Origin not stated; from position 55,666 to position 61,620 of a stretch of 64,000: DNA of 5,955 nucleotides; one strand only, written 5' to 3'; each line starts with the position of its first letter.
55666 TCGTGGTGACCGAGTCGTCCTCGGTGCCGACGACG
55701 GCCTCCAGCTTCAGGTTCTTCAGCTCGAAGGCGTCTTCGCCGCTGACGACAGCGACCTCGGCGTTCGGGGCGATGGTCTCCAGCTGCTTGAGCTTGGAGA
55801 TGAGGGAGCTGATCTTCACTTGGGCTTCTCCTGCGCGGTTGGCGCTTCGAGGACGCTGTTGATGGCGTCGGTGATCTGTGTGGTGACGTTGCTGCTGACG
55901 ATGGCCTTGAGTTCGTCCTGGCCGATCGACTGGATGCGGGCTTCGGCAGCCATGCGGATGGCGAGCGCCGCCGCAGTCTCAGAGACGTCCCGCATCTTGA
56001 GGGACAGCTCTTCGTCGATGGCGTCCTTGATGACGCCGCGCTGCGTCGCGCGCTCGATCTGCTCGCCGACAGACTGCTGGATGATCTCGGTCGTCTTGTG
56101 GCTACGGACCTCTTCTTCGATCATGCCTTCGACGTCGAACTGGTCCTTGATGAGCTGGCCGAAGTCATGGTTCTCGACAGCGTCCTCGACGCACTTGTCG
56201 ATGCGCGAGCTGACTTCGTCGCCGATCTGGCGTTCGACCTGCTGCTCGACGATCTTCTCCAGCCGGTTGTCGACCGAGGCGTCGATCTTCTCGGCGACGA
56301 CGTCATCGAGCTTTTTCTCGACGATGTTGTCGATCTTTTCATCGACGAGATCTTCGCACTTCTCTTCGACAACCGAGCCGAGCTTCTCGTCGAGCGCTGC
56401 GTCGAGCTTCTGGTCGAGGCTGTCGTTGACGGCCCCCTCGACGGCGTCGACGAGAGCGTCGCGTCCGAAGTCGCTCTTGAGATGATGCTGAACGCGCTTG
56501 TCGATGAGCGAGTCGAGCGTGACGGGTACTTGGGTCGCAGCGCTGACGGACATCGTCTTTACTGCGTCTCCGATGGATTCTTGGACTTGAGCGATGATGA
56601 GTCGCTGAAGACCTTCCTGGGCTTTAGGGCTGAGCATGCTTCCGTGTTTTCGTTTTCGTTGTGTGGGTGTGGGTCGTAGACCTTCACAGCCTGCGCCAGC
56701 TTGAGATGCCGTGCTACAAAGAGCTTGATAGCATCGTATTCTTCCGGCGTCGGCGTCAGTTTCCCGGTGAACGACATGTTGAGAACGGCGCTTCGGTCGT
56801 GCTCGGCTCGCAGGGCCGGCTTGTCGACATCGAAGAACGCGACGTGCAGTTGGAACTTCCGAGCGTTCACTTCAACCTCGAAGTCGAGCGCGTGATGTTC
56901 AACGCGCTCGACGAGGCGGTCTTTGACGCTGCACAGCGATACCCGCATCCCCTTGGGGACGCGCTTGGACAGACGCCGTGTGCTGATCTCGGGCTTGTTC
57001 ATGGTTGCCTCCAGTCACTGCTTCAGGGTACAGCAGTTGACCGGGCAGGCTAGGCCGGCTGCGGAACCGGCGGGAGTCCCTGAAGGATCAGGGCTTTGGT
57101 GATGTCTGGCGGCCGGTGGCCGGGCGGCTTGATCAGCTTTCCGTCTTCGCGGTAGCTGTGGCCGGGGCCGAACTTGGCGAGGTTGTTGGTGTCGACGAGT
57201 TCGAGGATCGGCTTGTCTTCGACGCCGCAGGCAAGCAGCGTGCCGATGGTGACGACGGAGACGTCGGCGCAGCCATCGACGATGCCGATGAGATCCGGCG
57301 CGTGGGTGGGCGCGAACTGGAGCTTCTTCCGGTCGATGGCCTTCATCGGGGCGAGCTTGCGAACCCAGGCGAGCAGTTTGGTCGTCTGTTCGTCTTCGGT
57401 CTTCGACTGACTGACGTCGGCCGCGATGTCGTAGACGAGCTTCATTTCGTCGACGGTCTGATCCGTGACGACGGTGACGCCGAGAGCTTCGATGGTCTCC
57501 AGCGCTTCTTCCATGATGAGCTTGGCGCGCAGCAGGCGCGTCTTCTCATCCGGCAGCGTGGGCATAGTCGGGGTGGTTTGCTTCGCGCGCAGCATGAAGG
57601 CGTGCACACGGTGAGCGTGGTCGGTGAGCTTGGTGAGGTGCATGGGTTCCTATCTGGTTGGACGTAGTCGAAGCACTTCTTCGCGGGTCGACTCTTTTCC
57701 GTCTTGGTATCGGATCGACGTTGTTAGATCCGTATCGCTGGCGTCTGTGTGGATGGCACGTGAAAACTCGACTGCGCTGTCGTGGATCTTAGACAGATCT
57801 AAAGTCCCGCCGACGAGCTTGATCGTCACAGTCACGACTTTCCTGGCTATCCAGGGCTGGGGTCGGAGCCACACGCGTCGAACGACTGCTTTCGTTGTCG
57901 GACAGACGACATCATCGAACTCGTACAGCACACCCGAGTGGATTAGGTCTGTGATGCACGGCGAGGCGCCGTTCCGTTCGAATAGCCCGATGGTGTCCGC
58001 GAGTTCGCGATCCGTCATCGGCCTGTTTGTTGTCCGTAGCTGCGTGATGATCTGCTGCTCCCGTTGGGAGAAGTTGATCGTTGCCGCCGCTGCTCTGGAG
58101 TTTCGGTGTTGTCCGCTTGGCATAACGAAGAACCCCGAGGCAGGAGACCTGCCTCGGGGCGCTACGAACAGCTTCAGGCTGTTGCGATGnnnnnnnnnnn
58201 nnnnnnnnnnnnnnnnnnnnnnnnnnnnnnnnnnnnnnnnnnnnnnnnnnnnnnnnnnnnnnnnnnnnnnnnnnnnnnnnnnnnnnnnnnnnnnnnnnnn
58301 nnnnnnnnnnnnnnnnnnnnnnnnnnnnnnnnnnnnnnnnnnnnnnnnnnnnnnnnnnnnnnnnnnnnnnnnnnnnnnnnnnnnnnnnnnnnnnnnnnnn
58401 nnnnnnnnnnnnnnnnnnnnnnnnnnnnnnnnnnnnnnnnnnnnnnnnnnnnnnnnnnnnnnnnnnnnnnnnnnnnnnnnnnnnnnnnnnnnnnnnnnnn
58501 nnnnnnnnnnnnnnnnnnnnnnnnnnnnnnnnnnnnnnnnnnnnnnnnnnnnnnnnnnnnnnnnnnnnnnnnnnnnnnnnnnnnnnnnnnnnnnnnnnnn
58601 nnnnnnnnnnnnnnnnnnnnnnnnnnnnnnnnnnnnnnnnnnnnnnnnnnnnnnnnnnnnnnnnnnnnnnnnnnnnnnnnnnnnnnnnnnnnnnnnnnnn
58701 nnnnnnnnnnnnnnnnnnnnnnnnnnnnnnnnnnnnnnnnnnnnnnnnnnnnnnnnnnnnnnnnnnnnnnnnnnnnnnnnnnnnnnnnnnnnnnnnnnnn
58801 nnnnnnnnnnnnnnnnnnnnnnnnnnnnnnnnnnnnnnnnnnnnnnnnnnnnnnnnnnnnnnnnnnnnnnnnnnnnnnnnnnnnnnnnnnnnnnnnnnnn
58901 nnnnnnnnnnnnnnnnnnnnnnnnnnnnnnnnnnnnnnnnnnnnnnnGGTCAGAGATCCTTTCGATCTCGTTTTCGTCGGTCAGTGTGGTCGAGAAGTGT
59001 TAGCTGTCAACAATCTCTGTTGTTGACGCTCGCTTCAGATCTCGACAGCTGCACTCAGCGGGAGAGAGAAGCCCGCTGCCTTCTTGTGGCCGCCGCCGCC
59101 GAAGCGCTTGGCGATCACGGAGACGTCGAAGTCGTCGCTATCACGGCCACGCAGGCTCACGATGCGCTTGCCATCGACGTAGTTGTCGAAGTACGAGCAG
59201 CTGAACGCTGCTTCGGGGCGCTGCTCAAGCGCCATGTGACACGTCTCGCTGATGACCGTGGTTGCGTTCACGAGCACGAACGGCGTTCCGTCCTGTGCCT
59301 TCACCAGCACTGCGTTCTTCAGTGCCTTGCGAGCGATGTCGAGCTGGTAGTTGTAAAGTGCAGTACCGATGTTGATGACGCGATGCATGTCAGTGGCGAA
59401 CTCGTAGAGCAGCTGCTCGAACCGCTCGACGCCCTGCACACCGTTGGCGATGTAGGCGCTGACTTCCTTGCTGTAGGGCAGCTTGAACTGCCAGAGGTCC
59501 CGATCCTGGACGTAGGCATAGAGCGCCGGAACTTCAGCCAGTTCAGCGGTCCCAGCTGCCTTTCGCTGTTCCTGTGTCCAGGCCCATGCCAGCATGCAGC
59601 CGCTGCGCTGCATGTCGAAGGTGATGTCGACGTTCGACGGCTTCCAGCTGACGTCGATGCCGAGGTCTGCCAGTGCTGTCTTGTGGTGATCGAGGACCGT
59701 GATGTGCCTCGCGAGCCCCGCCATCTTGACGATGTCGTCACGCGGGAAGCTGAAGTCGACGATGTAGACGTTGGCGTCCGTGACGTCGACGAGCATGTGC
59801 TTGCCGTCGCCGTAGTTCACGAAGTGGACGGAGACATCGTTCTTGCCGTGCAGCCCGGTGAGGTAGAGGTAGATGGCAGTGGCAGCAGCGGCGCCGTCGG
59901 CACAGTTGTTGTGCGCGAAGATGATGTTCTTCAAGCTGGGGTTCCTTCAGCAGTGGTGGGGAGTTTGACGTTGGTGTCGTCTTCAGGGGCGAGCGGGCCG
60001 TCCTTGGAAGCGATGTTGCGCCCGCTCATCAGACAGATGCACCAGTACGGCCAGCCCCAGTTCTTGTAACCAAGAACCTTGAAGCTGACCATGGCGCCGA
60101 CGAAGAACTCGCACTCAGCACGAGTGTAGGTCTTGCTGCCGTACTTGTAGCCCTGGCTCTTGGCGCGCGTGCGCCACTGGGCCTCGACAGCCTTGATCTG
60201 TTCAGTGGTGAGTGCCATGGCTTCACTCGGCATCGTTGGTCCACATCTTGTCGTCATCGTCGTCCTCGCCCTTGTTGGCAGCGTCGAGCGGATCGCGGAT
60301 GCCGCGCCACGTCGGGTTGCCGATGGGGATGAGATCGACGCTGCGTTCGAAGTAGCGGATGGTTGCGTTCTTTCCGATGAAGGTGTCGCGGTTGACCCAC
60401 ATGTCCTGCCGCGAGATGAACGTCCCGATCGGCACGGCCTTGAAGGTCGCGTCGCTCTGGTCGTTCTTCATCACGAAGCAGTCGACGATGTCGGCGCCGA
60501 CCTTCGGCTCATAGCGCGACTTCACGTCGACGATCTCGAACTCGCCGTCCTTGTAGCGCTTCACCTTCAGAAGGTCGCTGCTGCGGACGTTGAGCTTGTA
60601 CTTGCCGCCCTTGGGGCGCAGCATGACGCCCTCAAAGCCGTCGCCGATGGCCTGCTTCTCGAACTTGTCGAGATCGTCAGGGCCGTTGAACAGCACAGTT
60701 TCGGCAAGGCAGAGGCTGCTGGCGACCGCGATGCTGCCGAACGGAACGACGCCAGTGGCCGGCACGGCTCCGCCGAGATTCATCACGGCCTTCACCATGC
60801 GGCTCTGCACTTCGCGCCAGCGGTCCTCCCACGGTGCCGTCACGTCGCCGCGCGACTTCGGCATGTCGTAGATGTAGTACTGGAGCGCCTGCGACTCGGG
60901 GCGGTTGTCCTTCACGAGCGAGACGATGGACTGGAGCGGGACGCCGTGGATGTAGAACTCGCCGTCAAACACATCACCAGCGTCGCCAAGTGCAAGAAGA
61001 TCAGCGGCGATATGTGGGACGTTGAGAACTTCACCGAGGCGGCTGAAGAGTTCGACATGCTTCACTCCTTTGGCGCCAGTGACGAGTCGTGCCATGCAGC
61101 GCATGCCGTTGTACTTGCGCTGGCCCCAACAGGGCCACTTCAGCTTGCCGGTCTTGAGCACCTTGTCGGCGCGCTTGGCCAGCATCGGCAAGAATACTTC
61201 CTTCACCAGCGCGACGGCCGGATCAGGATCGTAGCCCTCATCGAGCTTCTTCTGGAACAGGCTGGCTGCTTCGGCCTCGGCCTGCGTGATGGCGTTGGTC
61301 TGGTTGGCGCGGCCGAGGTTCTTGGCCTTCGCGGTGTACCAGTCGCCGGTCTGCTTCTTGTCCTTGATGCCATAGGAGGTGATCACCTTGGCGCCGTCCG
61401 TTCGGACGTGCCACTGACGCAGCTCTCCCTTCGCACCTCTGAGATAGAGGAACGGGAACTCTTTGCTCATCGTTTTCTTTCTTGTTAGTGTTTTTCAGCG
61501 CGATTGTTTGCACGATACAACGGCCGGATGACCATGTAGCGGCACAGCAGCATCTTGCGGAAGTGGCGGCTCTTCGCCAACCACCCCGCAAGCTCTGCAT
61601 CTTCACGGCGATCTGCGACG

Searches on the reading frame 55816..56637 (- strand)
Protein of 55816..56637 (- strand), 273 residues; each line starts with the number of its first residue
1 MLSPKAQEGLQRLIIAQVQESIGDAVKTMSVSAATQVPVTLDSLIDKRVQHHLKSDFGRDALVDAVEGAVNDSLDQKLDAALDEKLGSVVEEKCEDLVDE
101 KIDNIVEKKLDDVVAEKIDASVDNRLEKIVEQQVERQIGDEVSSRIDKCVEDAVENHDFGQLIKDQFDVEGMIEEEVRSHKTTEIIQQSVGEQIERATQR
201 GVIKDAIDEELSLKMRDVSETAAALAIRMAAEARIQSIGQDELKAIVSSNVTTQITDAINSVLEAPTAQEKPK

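Call 11: search_protein_families(library=phrogs, proteins=[window:55816-56637:-])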
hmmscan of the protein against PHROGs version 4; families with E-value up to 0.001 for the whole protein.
window:55816-56637:- (273 aa): 0 families

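Call 12: search_protein_families(library=pfam, proteins=[window:55816-56637:-])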
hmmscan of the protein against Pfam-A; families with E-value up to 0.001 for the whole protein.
window:55816-56637:- (273 aa): 0 families

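Call 25: find_encoding_contigs(protein=window:55816-56637:-, flank=10000, max_places=4)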
Protein window:55816-56637:- (273 aa): no gene with exactly this product is on record in the collection.

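Call 26: find_encoding_contigs(protein=window:55819-56637:-, flank=10000, max_places=4)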
Protein seq(273 aa) (273 aa): no gene with exactly this product is on record in the collection.

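Call 27: find_encoding_contigs(protein=window:55819-56553:-, flank=10000, max_places=4)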
Protein seq(245 aa) (245 aa): 3 contigs read that carry it; 1 place shown.
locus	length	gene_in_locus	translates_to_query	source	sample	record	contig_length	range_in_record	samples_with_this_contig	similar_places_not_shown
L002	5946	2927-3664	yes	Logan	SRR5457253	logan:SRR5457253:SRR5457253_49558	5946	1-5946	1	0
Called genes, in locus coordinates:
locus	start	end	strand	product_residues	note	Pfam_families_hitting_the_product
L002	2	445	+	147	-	?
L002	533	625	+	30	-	-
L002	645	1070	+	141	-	-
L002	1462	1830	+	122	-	-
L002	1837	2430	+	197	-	PF01503:PRA-PH (weak)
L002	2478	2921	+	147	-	-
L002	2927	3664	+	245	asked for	PF04286:DUF445 (weak)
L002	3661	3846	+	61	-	-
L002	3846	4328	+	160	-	-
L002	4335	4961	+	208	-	-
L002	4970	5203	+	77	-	-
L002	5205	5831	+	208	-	-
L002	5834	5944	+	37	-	?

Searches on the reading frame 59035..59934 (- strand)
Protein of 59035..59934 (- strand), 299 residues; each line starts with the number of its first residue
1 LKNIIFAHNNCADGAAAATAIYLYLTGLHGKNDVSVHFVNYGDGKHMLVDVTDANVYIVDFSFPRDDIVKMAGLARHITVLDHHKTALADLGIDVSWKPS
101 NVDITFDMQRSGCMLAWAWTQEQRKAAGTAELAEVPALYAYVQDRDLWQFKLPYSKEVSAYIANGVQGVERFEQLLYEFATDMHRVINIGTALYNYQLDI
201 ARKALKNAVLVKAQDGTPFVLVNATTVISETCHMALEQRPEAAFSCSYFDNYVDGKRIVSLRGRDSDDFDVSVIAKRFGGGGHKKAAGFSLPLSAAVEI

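Call 12: search_protein_families(library=pfam, proteins=[window:59035-59934:-])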
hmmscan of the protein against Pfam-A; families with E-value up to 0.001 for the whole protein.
window:59035-59934:- (299 aa): 2 families
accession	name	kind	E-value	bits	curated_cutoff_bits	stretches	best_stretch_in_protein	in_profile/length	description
PF02272.25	DHHA1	-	3.3e-07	31.1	25.9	1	250-293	38-85/102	DHHA1 domain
PF01368.27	DHH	-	7.5e-06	26.7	28.1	1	4-127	3-109/125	DHH family, N-terminal domain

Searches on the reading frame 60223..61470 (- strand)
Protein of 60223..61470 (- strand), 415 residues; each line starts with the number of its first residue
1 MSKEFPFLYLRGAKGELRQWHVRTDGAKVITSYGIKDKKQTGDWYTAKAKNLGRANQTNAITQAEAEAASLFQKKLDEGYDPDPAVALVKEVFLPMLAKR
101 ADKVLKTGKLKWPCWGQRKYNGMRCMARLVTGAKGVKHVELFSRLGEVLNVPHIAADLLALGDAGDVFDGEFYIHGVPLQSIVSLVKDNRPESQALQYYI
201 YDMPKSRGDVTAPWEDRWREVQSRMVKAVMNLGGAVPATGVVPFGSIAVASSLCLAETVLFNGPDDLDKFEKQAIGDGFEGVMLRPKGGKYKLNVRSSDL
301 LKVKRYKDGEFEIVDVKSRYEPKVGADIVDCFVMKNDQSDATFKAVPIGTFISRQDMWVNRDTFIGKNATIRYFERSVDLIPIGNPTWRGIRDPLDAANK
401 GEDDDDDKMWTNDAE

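Call 12: search_protein_families(library=pfam, proteins=[window:60223-61470:-])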
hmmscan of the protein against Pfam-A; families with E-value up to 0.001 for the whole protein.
window:60223-61470:- (415 aa): 1 family
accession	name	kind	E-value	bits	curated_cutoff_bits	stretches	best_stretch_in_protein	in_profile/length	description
PF01068.26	DNA_ligase_A_M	-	6.2e-11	42.8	26.2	1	95-304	1-204/204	ATP dependent DNA ligase domain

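Call 46: find_homologous_proteins(query=window:60223-61470:-)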
Query window:60223-61470:- (415 aa): 46 proteins with E <= 0.001 among 7335 candidates.
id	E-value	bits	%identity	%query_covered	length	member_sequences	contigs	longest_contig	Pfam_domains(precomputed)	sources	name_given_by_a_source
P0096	4.1e-283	956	100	100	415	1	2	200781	PF01068.27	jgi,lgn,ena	-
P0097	1.8e-133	463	55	94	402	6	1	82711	PF01068.27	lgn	-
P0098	2.8e-116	406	50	98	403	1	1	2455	PF01068.27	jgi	jgi:ATP-dependent DNA ligase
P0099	1.5e-112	394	49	99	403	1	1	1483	PF01068.27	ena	-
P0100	9.2e-109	382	48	99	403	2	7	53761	PF01068.27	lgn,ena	-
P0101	1.0e-88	316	44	99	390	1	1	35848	PF01068.27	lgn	-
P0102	1.3e-68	249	40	94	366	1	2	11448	PF14743.13,PF01068.27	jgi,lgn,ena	jgi:DNA ligase-1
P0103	1.0e-58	217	37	92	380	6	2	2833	PF14743.13,PF01331.26,PF01068.27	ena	-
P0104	3.5e-58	215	36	91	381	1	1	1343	PF14743.13,PF01068.27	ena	-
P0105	4.4e-58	215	38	94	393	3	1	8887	PF14743.13,PF01331.26,PF01068.27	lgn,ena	-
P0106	9.8e-58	214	38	92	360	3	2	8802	PF14743.13,PF01068.27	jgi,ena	jgi:DNA ligase-1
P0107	8.8e-56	207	36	91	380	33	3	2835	PF14743.13,PF01068.27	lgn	-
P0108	1.9e-50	189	36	91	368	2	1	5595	PF14743.13,PF01068.27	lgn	-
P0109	3.3e-39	152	33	93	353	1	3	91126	PF14743.13,PF01068.27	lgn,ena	-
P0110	2.8e-37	146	34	89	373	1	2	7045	PF14743.13,PF01068.27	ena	-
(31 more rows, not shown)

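Call 47: find_encoding_contigs(protein=P0097, flank=10000, max_places=2)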
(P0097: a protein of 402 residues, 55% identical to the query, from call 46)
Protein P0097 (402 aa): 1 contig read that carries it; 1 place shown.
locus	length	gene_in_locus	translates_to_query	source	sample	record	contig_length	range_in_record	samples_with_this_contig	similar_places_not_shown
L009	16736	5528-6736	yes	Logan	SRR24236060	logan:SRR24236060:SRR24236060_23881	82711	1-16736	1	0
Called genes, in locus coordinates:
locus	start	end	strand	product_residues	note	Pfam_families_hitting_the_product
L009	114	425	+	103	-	-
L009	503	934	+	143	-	-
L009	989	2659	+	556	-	PF02463:SMC_N (weak), PF13175:AAA_15 (weak), PF13476:AAA_23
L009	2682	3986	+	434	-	-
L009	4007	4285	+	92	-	-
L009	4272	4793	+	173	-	-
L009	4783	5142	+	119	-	-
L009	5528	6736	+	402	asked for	PF01068:DNA_ligase_A_M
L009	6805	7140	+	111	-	-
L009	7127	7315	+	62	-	-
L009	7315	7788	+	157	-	-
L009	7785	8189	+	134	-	-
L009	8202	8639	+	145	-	-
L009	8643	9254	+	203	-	-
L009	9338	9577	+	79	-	-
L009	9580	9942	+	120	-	-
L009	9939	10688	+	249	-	-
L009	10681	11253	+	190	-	-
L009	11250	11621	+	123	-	-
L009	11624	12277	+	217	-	PF00092:VWA (weak), PF13519:VWA_2 (weak)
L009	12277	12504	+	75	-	-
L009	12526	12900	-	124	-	-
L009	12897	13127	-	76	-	-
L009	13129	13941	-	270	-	-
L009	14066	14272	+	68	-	-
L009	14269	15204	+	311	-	-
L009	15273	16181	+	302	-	PF00303:Thymidylat_synt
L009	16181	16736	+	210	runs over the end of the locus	-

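Call 48: find_encoding_contigs(protein=P0100, flank=10000, max_places=3)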
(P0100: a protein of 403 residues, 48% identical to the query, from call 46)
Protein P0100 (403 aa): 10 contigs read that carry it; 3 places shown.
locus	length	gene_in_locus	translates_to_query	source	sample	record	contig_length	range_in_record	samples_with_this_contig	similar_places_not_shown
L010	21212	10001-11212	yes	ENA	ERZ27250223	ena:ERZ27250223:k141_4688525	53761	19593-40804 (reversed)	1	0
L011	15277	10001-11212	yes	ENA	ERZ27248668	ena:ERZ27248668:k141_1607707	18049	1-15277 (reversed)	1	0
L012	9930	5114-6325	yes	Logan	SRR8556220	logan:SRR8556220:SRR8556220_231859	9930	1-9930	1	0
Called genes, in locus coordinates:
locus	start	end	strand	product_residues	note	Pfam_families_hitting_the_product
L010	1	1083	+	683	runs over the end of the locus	-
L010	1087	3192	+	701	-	PF13385:Laminin_G_3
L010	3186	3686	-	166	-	-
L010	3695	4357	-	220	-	-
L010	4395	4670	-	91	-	-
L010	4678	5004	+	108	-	-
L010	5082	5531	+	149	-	-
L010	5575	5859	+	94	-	-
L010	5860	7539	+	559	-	PF02463:SMC_N (faint), PF13476:AAA_23 (weak)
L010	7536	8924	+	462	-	-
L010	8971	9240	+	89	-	-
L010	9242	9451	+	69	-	-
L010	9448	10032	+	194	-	-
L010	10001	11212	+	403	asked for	PF01068:DNA_ligase_A_M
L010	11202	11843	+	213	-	PF13392:HNH_3 (weak)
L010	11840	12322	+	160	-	-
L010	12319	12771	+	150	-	-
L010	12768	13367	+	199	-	-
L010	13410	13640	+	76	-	-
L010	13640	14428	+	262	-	-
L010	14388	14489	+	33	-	-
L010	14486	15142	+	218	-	PF00156:Pribosyltran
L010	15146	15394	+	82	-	-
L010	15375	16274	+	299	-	-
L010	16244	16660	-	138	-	-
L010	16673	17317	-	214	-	-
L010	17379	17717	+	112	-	PF26092:T4_Y16D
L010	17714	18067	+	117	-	-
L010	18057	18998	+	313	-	PF00303:Thymidylat_synt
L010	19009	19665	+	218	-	PF00149:Metallophos (faint), PF12850:Metallophos_2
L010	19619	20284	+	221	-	-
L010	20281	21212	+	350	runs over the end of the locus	PF06067:DUF932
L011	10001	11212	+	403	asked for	PF01068:DNA_ligase_A_M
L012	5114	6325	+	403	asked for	PF01068:DNA_ligase_A_M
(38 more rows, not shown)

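Call 52: search_protein_families(library=pfam, proteins=[L010:5082-5531:+, L010:5575-5859:+, L009:503-934:+, L009:2682-3986:+], max_evalue=0.01)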
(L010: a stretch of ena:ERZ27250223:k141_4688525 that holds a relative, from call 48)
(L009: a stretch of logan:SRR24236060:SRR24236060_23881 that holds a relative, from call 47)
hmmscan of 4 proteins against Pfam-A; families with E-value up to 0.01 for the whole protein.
L010:5082-5531:+ (149 aa): 0 families

L010:5575-5859:+ (94 aa): 0 families

L009:503-934:+ (143 aa): 0 families

L009:2682-3986:+ (434 aa): 0 families

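Call 69: find_encoding_contigs(protein=P0101, flank=10000, max_places=2)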
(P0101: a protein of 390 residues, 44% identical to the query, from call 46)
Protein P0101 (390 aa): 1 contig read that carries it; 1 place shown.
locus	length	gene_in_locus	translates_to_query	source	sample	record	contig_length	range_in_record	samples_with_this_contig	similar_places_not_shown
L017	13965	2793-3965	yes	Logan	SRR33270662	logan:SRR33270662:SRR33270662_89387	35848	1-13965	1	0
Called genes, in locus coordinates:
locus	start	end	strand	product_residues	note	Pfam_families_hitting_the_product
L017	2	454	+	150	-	?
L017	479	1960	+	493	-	PF05731:TROVE, PF25045:vWA_Ro60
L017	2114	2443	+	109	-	PF26092:T4_Y16D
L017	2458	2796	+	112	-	-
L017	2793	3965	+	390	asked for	PF01068:DNA_ligase_A_M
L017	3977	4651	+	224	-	PF13455:MUG113 (weak)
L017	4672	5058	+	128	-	-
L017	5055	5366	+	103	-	-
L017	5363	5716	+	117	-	-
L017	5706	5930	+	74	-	-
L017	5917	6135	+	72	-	-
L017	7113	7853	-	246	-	-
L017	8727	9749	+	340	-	PF02371:Transposase_20 (faint)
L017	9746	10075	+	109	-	-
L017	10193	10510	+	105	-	-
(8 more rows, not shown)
